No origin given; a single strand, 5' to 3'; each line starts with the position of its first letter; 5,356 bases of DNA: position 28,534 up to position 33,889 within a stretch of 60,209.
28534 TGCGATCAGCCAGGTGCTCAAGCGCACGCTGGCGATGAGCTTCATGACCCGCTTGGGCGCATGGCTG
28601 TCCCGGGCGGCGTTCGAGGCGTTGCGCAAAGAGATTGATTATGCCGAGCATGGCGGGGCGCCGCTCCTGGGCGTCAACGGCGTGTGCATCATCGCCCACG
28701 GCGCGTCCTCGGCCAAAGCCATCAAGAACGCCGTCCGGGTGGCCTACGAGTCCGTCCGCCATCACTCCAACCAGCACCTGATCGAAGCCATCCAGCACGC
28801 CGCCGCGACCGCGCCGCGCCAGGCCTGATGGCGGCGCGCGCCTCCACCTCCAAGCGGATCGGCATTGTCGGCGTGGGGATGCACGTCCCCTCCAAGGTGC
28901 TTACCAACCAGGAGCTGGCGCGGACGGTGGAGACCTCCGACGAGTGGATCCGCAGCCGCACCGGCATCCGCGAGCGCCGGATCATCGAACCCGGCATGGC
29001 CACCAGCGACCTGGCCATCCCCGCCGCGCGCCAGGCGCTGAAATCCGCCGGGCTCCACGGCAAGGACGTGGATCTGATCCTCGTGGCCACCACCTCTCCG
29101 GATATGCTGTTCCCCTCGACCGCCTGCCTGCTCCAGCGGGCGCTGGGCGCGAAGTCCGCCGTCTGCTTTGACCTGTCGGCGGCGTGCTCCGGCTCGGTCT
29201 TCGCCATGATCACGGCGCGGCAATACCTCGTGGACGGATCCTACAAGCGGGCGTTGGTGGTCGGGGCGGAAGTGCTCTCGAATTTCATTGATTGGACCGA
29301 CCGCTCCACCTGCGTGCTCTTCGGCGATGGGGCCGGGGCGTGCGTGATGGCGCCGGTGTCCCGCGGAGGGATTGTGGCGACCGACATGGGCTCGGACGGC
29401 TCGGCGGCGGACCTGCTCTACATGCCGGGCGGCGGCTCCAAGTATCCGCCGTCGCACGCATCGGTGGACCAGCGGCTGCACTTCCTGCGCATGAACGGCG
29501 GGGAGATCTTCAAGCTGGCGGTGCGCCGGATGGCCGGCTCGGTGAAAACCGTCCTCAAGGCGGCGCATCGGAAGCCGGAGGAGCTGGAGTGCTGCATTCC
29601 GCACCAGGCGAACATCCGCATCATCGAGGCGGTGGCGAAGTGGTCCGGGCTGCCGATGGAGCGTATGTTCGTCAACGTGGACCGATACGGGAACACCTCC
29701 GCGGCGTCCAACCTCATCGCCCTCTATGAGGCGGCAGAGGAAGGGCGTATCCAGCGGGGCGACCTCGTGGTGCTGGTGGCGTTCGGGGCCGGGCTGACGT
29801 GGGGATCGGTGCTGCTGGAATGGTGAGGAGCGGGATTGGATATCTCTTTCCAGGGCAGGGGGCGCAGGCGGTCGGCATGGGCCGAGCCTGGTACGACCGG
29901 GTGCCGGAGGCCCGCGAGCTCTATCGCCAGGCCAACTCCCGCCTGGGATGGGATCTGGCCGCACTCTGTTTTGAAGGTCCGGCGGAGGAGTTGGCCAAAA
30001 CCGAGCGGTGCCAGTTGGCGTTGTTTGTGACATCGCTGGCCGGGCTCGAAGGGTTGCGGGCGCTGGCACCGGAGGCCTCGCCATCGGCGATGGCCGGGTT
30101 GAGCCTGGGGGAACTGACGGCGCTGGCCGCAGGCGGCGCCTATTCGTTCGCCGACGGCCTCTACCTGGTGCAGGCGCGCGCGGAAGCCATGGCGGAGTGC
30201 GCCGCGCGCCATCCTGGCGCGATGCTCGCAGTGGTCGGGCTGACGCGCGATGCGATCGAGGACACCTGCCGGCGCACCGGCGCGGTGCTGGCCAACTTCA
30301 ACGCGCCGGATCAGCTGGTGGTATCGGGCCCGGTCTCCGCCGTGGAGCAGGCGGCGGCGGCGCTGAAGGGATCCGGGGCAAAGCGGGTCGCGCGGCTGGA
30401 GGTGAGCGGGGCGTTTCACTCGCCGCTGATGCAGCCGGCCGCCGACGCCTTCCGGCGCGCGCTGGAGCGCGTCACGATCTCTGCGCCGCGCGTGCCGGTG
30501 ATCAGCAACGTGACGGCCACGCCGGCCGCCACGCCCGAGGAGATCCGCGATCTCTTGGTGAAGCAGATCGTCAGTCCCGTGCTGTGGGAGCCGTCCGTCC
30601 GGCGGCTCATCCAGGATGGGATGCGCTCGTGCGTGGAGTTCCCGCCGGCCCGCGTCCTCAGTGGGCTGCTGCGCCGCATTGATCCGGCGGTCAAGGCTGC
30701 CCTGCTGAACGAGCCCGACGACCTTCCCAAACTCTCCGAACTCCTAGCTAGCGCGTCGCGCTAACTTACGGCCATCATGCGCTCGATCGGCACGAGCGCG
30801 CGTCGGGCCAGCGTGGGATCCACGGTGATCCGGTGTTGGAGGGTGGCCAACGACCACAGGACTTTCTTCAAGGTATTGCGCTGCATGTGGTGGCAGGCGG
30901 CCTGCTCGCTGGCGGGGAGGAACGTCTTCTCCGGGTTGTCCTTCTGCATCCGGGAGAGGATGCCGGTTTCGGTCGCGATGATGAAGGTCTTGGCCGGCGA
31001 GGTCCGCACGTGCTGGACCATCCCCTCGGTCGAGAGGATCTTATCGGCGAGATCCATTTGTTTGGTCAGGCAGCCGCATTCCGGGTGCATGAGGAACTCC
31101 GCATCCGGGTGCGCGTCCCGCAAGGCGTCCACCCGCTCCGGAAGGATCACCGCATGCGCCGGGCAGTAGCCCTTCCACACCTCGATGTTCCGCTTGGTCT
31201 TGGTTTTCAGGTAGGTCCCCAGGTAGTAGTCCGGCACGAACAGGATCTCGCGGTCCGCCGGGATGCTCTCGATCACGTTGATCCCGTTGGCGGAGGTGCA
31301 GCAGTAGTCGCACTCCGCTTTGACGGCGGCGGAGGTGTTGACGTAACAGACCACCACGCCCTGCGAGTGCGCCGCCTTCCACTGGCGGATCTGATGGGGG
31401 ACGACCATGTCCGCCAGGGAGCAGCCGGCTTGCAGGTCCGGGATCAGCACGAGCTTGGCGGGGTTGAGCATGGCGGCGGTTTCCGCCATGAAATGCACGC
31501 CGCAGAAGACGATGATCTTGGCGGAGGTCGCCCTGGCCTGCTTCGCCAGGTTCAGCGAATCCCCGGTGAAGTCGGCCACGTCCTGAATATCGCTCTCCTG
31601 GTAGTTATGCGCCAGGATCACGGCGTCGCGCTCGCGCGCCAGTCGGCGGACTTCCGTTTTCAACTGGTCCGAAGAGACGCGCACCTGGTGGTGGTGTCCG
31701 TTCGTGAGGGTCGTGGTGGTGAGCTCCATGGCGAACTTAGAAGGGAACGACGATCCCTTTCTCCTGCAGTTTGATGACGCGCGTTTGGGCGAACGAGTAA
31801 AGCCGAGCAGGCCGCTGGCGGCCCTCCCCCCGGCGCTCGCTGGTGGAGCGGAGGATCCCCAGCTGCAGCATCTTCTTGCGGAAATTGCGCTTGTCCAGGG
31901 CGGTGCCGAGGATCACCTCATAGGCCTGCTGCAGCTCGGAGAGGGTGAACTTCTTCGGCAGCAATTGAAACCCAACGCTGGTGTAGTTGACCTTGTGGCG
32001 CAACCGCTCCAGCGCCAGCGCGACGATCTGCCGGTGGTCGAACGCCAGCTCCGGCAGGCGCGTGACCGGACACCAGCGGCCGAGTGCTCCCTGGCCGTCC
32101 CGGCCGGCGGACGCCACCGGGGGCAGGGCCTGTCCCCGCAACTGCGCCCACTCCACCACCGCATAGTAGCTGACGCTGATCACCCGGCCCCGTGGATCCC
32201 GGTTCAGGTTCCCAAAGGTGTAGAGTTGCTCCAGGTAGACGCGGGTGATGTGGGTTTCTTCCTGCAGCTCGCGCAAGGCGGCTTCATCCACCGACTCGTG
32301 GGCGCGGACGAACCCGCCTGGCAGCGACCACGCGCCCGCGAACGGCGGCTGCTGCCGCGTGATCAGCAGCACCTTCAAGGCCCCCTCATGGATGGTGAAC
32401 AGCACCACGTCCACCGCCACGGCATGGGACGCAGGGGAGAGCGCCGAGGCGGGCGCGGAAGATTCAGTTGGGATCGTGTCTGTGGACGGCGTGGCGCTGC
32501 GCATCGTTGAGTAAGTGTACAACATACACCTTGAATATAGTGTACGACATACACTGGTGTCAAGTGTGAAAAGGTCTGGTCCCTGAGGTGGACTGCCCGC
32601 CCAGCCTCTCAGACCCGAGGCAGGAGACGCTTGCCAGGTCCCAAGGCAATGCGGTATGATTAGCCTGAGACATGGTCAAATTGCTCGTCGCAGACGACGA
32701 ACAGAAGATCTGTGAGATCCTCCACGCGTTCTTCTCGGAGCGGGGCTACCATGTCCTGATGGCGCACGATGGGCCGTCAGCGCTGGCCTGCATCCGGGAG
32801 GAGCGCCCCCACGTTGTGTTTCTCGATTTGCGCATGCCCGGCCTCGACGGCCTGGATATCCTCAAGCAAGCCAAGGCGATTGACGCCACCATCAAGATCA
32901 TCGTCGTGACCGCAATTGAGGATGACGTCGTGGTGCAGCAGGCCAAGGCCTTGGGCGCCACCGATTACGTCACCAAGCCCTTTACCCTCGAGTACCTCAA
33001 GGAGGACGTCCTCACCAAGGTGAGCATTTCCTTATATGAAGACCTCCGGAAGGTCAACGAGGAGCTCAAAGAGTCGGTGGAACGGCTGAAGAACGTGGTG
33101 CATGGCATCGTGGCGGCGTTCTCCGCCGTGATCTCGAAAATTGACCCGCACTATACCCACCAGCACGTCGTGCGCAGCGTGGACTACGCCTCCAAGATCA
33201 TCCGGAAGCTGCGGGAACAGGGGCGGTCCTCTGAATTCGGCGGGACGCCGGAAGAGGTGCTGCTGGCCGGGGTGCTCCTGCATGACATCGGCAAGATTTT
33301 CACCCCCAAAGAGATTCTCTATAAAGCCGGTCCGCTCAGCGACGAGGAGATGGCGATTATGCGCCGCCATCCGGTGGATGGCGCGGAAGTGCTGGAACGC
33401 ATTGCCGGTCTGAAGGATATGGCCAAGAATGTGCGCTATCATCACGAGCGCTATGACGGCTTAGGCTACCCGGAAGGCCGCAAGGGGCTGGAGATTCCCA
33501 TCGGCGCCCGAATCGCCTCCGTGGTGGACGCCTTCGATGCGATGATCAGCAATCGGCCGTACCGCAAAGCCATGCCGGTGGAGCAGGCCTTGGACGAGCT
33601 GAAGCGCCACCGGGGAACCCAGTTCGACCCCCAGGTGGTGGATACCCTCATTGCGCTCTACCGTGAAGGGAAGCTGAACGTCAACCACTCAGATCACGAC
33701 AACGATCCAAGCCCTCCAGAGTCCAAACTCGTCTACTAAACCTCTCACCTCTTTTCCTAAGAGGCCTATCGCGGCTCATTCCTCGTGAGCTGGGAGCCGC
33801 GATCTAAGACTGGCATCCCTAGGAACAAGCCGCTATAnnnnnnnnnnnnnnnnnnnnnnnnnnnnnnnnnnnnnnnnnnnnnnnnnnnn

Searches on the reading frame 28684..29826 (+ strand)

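Call 14: search_protein_families(library=pfam, proteins=[window:28684-29826:+], max_evalue=0.001)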
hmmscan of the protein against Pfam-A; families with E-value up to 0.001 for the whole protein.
window:28684-29826:+ (380 aa): 3 families
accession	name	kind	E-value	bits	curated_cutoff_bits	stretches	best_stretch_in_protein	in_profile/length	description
PF08541.16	ACP_syn_III_C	-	6.9e-35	119.5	26.6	1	291-380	1-90/90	3-Oxoacyl-[acyl-carrier-protein (ACP)] synthase III C terminal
PF08545.16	ACP_syn_III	-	1.6e-28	98.9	24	1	162-239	1-80/80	3-Oxoacyl-[acyl-carrier-protein (ACP)] synthase III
PF00108.29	Thiolase_N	-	8.9e-06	25.7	26.4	1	93-200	9-117/260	Thiolase, N-terminal domain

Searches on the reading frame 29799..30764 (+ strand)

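Call 14: search_protein_families(library=pfam, proteins=[window:29799-30764:+], max_evalue=0.001)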
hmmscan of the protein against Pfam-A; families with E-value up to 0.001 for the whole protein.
window:29799-30764:+ (321 aa): 1 family
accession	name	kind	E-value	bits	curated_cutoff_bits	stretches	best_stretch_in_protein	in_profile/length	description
PF00698.26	Acyl_transf_1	-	1.6e-35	123.5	32.7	1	15-287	2-271/319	Acyl transferase domain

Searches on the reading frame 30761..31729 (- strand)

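Call 23: search_protein_families(library=pfam, proteins=[window:30761-31729:-], max_evalue=0.001)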
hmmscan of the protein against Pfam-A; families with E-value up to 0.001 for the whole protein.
window:30761-31729:- (322 aa): 1 family
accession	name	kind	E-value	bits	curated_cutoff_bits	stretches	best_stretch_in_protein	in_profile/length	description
PF02445.21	NadA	-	1.2e-115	386.2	27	1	26-319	2-294/295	Quinolinate synthetase A protein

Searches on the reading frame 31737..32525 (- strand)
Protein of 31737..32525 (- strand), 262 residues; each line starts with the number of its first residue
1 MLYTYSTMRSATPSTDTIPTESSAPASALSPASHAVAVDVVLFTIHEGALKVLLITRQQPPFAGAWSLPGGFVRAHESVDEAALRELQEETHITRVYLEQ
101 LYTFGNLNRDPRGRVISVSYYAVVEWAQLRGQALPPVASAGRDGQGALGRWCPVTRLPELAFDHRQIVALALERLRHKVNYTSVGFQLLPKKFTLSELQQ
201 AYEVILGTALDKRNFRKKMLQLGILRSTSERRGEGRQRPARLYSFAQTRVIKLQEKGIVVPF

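Call 23: search_protein_families(library=pfam, proteins=[window:31737-32525:-], max_evalue=0.001)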
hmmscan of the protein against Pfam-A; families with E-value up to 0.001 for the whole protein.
window:31737-32525:- (262 aa): 3 families
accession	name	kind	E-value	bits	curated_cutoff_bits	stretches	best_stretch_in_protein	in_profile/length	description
PF21906.2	NrtR_WHD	-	3e-27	95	27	1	185-245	1-61/61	NrtR DNA-binding winged helix domain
PF00293.34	NUDIX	-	1.4e-19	70.9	21.1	1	34-169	2-132/134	NUDIX domain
PF19368.5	AraR_C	-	1e-15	58.2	23.8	1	181-259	1-80/82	AraR C-terminal winged HTH domain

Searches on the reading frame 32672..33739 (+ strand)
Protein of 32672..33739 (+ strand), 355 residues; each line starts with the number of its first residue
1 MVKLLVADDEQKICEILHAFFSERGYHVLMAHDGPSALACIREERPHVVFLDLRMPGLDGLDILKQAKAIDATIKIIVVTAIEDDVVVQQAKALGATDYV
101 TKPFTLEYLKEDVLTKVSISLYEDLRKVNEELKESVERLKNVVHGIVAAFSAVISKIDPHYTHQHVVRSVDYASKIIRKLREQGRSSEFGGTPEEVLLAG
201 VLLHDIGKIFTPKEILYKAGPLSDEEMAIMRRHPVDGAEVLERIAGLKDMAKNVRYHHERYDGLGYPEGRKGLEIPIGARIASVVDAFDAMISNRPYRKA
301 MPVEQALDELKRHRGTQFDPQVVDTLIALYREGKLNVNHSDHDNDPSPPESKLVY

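Call 14: search_protein_families(library=pfam, proteins=[window:32672-33739:+], max_evalue=0.001)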
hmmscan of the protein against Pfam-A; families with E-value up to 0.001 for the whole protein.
window:32672-33739:+ (355 aa): 3 families
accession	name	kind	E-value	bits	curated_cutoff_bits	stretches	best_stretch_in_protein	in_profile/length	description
PF13487.12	HD_5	-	3.3e-36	125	27.2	1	198-322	44-170/170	HD domain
PF00072.30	Response_reg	-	4.1e-27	95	30.2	1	5-112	2-109/111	Response regulator receiver domain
PF01966.28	HD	-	2.9e-18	66.7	22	1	164-291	3-116/116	HD domain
